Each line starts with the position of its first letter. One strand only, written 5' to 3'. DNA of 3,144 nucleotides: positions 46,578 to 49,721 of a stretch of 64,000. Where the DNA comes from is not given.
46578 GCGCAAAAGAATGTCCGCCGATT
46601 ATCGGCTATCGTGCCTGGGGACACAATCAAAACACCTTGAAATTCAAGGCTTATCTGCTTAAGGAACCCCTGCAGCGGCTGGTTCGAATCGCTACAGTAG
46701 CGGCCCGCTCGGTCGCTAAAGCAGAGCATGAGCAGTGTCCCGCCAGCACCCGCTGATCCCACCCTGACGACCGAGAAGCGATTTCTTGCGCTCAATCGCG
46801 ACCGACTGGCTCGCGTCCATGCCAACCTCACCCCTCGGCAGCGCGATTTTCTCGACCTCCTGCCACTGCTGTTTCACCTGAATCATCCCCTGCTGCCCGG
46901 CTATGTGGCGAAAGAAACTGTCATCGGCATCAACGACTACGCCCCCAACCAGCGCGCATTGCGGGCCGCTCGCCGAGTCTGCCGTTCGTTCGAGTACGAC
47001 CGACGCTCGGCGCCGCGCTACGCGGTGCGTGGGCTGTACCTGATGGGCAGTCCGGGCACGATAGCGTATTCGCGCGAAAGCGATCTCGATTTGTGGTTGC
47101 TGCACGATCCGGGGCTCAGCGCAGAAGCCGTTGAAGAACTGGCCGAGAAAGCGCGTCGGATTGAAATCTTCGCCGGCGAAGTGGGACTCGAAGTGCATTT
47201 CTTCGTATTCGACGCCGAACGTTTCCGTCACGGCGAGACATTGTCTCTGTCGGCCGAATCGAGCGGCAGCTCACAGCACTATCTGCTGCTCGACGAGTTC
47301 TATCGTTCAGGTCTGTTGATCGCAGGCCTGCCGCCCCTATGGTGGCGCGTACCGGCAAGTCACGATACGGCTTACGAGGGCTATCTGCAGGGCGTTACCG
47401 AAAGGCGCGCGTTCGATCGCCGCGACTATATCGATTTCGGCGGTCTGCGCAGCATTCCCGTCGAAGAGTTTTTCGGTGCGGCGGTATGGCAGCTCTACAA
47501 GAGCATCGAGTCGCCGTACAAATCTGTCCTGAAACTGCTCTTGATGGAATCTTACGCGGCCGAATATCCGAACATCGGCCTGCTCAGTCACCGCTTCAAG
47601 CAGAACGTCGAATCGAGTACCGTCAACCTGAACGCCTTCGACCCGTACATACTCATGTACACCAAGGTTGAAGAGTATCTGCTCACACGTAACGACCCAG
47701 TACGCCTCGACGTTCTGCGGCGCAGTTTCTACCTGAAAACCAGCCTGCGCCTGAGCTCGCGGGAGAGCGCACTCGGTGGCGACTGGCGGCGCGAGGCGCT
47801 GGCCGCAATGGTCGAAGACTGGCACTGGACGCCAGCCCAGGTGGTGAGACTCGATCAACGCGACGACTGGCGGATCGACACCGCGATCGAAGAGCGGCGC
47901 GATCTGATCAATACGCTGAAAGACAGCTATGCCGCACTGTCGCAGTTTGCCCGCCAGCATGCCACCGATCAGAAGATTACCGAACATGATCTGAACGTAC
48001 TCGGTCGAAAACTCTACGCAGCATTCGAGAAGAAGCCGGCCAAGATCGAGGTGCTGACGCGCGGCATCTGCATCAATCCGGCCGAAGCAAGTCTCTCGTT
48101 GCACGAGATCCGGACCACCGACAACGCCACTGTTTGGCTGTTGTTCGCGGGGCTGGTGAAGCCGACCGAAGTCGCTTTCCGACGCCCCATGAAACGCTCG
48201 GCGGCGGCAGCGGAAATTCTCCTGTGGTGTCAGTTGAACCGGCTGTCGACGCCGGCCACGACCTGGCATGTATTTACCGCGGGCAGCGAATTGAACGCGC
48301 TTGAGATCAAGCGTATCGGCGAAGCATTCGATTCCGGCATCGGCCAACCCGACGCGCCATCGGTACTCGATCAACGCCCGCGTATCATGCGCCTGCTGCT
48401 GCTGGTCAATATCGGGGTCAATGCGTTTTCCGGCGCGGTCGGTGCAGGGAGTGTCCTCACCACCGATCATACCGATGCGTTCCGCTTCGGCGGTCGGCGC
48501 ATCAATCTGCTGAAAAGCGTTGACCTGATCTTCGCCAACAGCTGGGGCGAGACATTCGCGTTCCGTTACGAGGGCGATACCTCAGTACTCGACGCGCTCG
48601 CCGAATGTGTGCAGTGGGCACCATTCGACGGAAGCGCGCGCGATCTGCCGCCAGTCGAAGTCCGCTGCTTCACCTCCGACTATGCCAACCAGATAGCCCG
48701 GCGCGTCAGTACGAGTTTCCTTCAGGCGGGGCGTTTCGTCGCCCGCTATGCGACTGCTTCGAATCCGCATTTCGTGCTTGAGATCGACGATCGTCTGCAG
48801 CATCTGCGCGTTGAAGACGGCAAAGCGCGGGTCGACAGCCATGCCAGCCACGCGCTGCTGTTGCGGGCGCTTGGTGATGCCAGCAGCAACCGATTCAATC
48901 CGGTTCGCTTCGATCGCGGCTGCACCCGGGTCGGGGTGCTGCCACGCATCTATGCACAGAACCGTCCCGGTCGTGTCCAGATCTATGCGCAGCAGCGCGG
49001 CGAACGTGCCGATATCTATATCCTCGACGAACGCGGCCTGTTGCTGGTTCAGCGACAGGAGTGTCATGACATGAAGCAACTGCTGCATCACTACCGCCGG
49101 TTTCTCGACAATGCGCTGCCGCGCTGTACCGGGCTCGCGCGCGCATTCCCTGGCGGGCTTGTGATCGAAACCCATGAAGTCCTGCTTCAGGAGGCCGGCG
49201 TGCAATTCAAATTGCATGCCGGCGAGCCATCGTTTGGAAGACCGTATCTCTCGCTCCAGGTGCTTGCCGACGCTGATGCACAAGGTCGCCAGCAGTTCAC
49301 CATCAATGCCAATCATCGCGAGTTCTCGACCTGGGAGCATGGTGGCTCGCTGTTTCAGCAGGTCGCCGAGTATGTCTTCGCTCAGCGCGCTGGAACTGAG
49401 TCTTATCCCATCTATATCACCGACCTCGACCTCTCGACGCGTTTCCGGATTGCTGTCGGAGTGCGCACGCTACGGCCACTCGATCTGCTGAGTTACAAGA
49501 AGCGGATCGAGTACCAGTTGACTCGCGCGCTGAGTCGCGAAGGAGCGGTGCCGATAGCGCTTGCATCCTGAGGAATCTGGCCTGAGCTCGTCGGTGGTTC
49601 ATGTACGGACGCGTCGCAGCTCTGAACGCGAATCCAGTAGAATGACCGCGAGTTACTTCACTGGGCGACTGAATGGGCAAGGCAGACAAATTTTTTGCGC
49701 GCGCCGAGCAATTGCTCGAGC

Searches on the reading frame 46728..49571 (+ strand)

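Call 92: search_protein_families(library=pfam, proteins=[window:46728-49571:+], max_evalue=0.00001)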
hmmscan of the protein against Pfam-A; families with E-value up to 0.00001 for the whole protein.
window:46728-49571:+ (947 aa): 2 families
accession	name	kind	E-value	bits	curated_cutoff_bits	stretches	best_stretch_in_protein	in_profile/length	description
PF01295.23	Adenylate_cycl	-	1.1e-119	401.1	27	1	233-795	1-564/601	Adenylate cyclase, class-I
PF12633.13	Adenyl_cycl_N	-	1.1e-66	225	27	1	15-206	5-199/199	Adenylate cyclase NT domain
